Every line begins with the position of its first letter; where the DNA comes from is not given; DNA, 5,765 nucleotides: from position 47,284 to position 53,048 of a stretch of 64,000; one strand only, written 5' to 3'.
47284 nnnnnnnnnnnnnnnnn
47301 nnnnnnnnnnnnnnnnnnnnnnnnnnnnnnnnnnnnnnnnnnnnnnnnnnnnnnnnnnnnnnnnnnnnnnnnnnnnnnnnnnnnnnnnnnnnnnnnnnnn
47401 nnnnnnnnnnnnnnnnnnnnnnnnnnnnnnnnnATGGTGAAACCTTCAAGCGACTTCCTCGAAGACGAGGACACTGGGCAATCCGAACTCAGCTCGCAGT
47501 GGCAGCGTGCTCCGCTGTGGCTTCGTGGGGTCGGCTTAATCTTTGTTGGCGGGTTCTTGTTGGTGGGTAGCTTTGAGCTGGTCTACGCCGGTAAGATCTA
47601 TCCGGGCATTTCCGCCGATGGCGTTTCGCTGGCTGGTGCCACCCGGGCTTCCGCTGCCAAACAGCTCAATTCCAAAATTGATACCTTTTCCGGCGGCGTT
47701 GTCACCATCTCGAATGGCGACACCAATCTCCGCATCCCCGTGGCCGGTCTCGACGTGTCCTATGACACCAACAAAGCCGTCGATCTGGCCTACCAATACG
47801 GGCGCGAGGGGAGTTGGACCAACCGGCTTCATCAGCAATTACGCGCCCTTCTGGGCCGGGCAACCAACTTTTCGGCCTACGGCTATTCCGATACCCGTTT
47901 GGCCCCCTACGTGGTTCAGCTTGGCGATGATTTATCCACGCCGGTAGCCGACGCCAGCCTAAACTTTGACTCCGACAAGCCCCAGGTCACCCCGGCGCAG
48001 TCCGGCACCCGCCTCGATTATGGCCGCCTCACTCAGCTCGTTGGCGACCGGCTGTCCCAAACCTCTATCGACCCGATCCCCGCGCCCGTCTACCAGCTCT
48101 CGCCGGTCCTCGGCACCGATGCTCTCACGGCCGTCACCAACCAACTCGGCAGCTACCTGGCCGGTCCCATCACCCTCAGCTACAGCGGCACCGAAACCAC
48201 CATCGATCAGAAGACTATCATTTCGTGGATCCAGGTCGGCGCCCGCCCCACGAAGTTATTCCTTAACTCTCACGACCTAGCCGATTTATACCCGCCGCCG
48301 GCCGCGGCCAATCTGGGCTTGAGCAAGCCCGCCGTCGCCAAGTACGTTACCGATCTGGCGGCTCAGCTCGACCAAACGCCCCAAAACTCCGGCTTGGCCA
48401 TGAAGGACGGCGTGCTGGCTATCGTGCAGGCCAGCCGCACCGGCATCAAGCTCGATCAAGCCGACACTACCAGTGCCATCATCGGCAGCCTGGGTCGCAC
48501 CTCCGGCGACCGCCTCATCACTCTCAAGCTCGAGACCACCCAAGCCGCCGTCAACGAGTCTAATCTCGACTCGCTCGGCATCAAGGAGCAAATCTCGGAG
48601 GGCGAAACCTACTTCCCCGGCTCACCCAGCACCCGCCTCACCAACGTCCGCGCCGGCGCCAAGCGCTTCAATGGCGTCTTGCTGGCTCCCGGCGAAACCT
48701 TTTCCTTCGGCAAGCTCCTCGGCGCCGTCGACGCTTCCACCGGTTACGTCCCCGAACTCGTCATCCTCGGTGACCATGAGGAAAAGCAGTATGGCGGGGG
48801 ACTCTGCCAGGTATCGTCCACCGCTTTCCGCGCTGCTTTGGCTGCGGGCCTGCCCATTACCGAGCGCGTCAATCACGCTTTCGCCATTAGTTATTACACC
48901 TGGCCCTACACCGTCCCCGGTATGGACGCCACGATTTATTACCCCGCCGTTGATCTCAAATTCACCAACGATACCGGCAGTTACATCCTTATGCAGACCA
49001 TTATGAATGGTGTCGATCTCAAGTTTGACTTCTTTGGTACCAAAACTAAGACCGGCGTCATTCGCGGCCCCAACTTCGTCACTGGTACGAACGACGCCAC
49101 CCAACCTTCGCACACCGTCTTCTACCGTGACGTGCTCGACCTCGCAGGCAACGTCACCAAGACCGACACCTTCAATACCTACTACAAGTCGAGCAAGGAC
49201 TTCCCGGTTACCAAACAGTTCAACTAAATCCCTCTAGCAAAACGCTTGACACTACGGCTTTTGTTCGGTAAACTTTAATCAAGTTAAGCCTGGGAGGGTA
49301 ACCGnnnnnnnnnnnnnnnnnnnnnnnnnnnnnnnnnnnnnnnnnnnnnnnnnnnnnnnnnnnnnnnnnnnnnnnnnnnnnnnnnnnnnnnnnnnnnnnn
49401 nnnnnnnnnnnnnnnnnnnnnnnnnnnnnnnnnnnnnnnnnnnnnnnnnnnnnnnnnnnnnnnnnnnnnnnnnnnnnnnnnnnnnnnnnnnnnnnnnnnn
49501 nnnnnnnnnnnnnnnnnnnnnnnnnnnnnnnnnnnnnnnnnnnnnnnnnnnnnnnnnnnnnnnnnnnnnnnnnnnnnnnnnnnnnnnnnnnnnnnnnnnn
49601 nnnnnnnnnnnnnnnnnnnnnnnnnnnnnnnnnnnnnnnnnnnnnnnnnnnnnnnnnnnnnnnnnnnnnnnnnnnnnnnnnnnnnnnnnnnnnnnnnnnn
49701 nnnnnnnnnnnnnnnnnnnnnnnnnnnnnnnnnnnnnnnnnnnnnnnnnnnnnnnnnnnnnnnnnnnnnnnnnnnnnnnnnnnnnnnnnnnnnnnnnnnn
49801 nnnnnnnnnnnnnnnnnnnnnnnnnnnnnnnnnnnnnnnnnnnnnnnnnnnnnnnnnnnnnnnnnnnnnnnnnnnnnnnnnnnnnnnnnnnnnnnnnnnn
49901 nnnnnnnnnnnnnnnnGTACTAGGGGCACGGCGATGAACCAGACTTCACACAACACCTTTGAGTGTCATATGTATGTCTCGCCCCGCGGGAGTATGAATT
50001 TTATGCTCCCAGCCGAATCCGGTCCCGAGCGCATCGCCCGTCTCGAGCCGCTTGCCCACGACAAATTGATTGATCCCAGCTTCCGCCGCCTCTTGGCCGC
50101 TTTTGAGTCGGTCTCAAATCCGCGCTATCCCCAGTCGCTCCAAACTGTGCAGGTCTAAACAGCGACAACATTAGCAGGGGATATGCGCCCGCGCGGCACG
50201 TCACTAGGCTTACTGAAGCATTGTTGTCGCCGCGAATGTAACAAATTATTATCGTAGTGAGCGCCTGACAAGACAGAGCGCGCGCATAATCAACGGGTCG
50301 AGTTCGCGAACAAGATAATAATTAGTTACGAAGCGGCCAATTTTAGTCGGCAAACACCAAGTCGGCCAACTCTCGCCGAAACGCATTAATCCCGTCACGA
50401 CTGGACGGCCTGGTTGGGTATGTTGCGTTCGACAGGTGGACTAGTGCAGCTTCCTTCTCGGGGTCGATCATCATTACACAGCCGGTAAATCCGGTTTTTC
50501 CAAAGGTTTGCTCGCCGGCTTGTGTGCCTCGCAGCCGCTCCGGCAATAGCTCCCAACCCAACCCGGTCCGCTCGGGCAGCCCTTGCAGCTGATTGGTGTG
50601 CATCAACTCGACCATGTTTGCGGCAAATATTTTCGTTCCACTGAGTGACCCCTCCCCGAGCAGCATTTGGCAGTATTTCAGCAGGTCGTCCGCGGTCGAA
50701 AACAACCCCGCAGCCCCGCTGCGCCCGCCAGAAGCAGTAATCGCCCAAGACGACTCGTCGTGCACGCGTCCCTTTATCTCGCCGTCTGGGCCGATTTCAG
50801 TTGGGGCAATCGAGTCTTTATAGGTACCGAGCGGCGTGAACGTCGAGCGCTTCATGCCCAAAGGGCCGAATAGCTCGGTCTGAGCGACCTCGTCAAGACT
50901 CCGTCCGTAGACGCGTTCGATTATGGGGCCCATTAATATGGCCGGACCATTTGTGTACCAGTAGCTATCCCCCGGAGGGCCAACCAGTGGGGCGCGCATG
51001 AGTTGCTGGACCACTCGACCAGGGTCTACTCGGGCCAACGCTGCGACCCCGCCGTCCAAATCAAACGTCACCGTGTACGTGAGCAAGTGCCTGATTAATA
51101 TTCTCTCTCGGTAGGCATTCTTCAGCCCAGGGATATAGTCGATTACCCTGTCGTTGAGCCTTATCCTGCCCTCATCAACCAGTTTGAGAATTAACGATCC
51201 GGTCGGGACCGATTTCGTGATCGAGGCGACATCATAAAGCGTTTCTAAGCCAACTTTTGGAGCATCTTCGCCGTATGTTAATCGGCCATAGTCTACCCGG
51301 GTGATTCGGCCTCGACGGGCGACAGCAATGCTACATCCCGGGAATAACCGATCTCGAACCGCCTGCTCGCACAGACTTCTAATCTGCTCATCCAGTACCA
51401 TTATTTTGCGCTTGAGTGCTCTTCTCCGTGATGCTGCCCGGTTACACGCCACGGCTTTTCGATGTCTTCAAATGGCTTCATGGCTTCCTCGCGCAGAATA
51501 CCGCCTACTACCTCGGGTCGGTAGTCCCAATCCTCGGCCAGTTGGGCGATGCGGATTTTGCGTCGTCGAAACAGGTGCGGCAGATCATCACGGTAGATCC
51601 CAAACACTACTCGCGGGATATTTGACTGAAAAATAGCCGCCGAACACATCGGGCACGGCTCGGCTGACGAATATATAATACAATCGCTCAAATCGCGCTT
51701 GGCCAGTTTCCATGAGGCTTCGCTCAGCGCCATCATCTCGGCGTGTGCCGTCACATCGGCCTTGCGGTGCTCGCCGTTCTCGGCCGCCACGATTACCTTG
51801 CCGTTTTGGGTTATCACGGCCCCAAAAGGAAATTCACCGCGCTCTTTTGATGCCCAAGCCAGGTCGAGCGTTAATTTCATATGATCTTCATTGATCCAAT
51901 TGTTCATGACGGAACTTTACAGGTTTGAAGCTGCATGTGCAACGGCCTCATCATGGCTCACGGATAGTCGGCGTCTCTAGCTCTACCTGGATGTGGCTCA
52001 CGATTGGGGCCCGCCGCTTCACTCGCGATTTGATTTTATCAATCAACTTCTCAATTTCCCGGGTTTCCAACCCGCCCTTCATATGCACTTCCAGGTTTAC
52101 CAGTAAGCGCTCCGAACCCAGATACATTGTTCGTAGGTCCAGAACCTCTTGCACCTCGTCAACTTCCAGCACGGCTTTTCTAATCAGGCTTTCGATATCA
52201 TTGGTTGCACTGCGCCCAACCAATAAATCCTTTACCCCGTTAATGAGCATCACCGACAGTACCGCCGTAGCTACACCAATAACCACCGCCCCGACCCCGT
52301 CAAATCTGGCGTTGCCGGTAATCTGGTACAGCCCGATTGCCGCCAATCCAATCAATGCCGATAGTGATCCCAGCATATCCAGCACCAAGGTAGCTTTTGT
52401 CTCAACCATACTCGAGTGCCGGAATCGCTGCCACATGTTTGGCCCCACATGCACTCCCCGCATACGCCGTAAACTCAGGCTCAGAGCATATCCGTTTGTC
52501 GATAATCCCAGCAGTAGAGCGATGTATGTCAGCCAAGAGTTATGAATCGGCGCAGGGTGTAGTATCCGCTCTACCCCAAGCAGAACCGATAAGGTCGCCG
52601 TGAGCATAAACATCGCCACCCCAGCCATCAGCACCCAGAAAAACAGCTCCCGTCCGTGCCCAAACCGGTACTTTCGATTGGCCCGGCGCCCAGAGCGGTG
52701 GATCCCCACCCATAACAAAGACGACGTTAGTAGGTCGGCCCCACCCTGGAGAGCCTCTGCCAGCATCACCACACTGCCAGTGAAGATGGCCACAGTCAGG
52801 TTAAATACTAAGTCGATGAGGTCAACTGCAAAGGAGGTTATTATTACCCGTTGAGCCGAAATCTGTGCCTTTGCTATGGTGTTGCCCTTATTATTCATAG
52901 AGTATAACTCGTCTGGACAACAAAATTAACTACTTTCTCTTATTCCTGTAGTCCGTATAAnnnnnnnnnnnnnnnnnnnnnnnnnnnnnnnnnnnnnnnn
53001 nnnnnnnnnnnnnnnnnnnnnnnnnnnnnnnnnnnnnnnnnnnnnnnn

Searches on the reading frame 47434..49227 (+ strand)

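Call 18: search_protein_families(library=pfam, proteins=[window:47434-49227:+], max_evalue=0.001)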
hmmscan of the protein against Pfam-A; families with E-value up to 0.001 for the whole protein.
window:47434-49227:+ (597 aa): 2 families
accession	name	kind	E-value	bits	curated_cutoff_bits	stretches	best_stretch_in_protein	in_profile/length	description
PF04294.18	VanW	-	1.3e-38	131.9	27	1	401-533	2-129/130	VanW like protein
PF12229.13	PG_binding_4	-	1.1e-20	74.4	22.1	2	101-208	3-109/117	Putative peptidoglycan binding domain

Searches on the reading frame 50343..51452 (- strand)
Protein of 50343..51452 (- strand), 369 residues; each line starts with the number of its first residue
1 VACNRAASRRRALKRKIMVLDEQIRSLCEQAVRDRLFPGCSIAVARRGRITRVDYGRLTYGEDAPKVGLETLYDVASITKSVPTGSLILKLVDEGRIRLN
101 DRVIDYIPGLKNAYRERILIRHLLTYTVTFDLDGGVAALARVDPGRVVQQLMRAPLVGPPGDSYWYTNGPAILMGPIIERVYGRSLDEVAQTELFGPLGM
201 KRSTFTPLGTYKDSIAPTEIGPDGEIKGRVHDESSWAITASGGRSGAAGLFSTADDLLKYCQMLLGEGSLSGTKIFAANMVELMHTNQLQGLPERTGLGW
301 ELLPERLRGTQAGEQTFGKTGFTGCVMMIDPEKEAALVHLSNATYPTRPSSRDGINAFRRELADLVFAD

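Call 18: search_protein_families(library=pfam, proteins=[window:50343-51452:-], max_evalue=0.001)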
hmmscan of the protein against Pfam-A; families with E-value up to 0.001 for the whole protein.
window:50343-51452:- (369 aa): 1 family
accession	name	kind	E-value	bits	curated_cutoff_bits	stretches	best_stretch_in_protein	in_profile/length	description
PF00144.29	Beta-lactamase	-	3.7e-54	184.5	27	1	27-354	4-321/329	Beta-lactamase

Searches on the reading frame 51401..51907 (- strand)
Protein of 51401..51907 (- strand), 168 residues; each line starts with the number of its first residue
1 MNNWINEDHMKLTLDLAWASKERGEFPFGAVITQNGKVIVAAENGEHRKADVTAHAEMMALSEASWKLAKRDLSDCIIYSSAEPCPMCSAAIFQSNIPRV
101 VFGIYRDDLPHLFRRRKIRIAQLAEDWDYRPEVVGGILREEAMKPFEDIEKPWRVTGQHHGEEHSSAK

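Call 63: search_protein_families(library=pfam, proteins=[window:51401-51907:-], max_evalue=0.001)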
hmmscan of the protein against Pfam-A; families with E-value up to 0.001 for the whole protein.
window:51401-51907:- (168 aa): 7 families
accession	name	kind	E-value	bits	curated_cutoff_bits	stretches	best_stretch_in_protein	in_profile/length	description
PF00383.29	dCMP_cyt_deam_1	-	6e-26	90.8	25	1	6-103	4-101/102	Cytidine and deoxycytidylate deaminase zinc-binding region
PF14437.12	MafB19-deam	-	5.7e-21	75.3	27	1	7-105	4-102/142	MafB19-like deaminase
PF14439.12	Bd3614-deam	-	2.6e-06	27.8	38.5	1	29-95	12-77/113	Bd3614-like deaminase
PF08210.17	APOBEC_N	-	1.7e-05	25.3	25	1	30-94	22-87/170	APOBEC-like N-terminal domain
PF18750.7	SNAD4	-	9.2e-05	22.9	27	1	47-98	25-79/130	Secreted Novel AID/APOBEC-like Deaminase 4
PF18778.7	NAD1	-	0.00042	20.9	27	1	48-94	44-92/175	Novel AID APOBEC clade 1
PF18772.7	APOBEC2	-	0.0009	19.7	26.8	0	37-93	33-90/175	APOBEC2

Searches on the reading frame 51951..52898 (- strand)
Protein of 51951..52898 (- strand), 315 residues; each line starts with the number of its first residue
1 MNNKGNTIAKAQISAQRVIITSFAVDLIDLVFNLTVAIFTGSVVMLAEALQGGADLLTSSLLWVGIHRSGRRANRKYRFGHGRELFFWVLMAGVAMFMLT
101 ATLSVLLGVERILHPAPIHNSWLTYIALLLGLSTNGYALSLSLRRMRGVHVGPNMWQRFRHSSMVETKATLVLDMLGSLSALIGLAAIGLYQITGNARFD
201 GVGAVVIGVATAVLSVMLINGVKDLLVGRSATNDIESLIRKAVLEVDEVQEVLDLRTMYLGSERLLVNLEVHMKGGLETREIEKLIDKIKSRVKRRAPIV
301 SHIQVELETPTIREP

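Call 18: search_protein_families(library=pfam, proteins=[window:51951-52898:-], max_evalue=0.001)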
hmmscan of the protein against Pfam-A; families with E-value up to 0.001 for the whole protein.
window:51951-52898:- (315 aa): 2 families
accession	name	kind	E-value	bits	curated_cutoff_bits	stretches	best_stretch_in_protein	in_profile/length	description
PF01545.26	Cation_efflux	-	2.8e-26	93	26.6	1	19-218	1-189/198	Cation efflux family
PF16916.11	ZT_dimer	-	5.7e-09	36.3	26.7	1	234-308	4-76/78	Dimerisation domain of Zinc Transporter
